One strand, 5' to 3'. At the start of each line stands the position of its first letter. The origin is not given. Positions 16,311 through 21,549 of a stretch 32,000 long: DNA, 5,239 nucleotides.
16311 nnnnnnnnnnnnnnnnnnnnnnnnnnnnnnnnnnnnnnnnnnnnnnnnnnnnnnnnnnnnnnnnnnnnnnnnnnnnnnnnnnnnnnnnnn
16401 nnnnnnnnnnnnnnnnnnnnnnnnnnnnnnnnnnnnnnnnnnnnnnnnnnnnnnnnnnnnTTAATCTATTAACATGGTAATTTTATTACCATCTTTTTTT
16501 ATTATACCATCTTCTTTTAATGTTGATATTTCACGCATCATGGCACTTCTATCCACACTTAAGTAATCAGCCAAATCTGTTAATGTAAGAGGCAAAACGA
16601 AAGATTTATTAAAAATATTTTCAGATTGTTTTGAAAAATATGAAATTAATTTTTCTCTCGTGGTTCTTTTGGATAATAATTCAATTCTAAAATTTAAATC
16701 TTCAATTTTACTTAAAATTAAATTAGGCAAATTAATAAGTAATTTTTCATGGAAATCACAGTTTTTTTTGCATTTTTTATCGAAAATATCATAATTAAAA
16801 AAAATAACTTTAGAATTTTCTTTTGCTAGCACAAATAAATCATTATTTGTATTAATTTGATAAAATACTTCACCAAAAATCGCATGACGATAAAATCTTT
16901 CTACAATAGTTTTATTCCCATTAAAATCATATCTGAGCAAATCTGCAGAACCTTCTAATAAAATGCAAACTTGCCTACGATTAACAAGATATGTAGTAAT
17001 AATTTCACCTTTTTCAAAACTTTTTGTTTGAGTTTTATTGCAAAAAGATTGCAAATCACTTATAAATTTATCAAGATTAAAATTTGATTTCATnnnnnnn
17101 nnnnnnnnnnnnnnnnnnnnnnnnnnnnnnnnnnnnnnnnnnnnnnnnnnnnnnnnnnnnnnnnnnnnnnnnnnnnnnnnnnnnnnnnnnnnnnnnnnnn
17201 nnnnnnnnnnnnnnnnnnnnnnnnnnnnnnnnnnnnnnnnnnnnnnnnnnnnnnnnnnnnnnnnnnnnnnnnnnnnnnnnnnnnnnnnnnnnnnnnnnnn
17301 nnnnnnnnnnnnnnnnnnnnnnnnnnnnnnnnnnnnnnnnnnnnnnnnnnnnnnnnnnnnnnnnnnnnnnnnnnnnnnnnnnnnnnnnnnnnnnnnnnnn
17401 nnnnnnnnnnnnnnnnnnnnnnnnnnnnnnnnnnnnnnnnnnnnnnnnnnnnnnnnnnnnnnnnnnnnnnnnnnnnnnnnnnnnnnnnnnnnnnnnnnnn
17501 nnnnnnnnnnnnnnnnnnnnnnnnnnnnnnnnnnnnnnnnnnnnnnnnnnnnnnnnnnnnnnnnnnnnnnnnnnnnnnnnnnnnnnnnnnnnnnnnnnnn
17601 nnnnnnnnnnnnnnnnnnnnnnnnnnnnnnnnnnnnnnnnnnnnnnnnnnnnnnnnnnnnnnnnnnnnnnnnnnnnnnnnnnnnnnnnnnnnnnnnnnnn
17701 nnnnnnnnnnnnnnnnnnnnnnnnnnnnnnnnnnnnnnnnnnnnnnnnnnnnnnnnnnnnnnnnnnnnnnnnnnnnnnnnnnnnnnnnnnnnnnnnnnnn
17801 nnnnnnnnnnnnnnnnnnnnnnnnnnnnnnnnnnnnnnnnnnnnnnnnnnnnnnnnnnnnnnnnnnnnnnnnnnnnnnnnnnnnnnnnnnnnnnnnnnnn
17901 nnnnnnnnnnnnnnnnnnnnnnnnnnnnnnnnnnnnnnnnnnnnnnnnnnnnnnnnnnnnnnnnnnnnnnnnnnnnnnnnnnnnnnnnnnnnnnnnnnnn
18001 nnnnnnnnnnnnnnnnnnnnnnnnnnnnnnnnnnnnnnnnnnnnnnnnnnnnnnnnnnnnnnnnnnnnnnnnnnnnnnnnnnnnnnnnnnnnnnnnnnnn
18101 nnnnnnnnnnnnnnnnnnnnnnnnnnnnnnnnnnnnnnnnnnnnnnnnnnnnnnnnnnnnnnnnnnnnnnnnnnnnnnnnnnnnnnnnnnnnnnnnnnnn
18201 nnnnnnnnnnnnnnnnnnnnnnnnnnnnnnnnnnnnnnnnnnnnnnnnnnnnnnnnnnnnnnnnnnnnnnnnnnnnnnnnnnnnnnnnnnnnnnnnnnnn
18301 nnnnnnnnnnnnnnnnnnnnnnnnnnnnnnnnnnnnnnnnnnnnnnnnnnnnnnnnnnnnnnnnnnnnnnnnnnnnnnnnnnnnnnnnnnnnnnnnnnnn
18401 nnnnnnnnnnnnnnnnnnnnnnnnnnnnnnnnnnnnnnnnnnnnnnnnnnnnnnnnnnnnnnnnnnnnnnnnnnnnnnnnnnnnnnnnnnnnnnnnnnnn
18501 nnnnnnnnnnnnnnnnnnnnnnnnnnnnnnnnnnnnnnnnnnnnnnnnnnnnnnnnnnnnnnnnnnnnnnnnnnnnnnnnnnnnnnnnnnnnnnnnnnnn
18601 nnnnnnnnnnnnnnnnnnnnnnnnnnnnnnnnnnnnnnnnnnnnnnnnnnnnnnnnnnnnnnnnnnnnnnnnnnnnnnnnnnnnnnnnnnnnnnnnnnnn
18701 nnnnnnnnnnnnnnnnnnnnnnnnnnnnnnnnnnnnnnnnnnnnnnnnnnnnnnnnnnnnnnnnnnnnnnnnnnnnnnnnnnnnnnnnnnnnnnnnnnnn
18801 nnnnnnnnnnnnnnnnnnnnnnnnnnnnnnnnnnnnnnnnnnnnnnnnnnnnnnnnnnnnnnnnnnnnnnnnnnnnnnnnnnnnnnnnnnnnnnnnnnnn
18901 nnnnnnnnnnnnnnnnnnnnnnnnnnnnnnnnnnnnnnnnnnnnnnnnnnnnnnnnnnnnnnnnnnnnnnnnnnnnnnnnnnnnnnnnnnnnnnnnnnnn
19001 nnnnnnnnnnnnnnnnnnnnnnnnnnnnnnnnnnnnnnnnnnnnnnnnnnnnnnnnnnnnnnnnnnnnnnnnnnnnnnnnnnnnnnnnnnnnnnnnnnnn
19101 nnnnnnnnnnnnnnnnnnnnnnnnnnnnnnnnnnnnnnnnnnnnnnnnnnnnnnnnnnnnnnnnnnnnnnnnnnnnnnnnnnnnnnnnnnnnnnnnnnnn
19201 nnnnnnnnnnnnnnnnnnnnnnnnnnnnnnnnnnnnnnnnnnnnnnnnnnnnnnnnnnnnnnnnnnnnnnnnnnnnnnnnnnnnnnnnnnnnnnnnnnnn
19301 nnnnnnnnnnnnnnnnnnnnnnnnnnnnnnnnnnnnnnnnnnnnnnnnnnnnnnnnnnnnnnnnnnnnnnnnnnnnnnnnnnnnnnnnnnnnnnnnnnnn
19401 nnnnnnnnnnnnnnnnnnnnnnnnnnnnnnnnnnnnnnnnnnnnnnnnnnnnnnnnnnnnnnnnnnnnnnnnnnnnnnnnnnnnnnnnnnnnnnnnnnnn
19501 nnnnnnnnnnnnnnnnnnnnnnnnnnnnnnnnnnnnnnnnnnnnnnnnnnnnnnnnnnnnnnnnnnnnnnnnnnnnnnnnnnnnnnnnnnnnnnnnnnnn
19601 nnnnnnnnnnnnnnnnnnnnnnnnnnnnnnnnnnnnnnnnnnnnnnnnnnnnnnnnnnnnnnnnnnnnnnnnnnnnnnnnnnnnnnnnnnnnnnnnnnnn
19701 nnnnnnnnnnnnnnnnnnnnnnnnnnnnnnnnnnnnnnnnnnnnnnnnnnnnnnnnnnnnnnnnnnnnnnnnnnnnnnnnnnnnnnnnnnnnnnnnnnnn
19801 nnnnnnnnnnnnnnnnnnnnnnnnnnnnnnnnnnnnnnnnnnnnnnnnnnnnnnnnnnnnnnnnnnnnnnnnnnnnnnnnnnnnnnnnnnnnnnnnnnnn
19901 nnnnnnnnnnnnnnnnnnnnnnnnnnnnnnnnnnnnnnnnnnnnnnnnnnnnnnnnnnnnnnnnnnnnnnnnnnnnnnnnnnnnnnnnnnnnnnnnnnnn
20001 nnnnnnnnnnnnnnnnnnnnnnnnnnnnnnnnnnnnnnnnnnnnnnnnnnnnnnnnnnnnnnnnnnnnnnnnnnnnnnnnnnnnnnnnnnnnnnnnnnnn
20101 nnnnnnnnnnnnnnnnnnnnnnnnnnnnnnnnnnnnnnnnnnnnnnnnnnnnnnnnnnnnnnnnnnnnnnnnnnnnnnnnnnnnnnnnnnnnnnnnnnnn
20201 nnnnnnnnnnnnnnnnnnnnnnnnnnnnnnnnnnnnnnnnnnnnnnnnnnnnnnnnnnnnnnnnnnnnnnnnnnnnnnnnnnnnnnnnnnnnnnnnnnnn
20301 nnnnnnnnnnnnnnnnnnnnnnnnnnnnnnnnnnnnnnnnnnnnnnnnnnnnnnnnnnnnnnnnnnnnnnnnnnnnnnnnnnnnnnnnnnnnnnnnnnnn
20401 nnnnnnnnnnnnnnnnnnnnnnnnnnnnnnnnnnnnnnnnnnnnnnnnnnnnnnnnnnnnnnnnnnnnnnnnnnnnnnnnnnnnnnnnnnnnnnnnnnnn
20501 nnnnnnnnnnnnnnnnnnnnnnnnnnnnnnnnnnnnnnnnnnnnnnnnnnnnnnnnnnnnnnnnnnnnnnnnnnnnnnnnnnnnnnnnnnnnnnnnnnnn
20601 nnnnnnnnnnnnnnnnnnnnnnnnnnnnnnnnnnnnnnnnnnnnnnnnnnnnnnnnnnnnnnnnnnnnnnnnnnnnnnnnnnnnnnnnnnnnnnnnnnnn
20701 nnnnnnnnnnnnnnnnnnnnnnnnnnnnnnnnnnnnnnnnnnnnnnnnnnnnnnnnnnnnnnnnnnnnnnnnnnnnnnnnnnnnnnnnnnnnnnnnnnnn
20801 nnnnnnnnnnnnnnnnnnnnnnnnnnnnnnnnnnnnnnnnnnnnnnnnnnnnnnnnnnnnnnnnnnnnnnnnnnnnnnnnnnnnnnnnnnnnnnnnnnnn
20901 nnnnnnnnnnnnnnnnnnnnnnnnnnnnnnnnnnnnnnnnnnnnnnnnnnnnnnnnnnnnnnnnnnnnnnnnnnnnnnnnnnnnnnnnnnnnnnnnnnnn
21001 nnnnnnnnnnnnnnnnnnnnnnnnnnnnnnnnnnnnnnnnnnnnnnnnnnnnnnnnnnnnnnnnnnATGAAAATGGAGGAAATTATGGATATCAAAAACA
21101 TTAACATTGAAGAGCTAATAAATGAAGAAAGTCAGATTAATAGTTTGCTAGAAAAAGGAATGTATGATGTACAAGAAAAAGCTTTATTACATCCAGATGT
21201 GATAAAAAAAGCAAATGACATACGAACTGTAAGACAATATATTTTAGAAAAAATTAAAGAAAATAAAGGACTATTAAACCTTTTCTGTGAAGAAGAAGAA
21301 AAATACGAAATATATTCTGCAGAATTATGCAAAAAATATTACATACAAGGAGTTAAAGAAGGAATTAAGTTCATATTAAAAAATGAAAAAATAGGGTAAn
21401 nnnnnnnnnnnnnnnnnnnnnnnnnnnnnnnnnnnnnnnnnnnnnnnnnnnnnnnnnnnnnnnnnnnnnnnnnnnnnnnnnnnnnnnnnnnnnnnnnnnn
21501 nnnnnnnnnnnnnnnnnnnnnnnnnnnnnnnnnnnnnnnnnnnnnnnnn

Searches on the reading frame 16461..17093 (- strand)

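Call 8: search_protein_families(library=pfam, proteins=[window:16461-17093:-], max_evalue=0.001)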
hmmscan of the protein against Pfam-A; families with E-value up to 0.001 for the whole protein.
window:16461-17093:- (210 aa): 4 families
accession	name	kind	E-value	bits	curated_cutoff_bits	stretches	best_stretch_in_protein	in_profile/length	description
PF00027.35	cNMP_binding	-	1.8e-08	34.6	27.5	1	24-111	2-89/89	Cyclic nucleotide-binding domain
PF13545.12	HTH_Crp_2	-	3.4e-08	33.8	27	1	162-207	16-61/70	Crp-like helix-turn-helix domain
PF25051.1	WHD_MCM8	-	0.00022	21.6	26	0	141-205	12-75/80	MCM8 winged helix domain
PF09339.16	HTH_IclR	-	0.00081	19.5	22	0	168-202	18-52/52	IclR helix-turn-helix domain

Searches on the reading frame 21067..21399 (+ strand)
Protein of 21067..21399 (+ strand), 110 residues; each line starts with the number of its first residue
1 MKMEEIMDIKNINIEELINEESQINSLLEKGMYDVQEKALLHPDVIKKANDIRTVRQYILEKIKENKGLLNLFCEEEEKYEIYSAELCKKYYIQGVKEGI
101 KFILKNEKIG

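Call 8: search_protein_families(library=pfam, proteins=[window:21067-21399:+], max_evalue=0.001)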
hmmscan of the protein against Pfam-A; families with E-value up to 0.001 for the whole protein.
window:21067-21399:+ (110 aa): 0 families

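Call 10: search_protein_families(library=pfam, proteins=[window:21067-21399:+], max_evalue=10)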
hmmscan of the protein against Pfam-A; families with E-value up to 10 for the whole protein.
window:21067-21399:+ (110 aa): 3 families
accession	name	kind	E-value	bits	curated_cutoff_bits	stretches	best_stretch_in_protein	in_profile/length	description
PF25322.2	RBD_SIN1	-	0.051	14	27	1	45-72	32-59/75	SIN1 Ras-binding domain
PF04983.23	RNA_pol_Rpb1_3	-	0.067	13.5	28.9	1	15-106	28-111/162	RNA polymerase Rpb1, domain 3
PF24617.1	POF1B_HlH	-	0.35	11.8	27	1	44-105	9-68/84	POF1B helix-loop-helix domain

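Call 11: search_protein_families(library=ncbifam, proteins=[window:21067-21399:+], max_evalue=10)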
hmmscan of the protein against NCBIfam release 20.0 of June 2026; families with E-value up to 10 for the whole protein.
window:21067-21399:+ (110 aa): 2 families
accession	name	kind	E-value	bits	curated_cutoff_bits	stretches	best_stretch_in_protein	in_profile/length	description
NF040847.1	mev_decarb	equivalog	0.069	12.3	560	1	8-68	242-304/350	bisphosphomevalonate decarboxylase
NF011910.0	PRK15383.1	equivalog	0.41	9.7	605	1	10-107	77-172/335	type III secretion system effector arginine glycosyltransferase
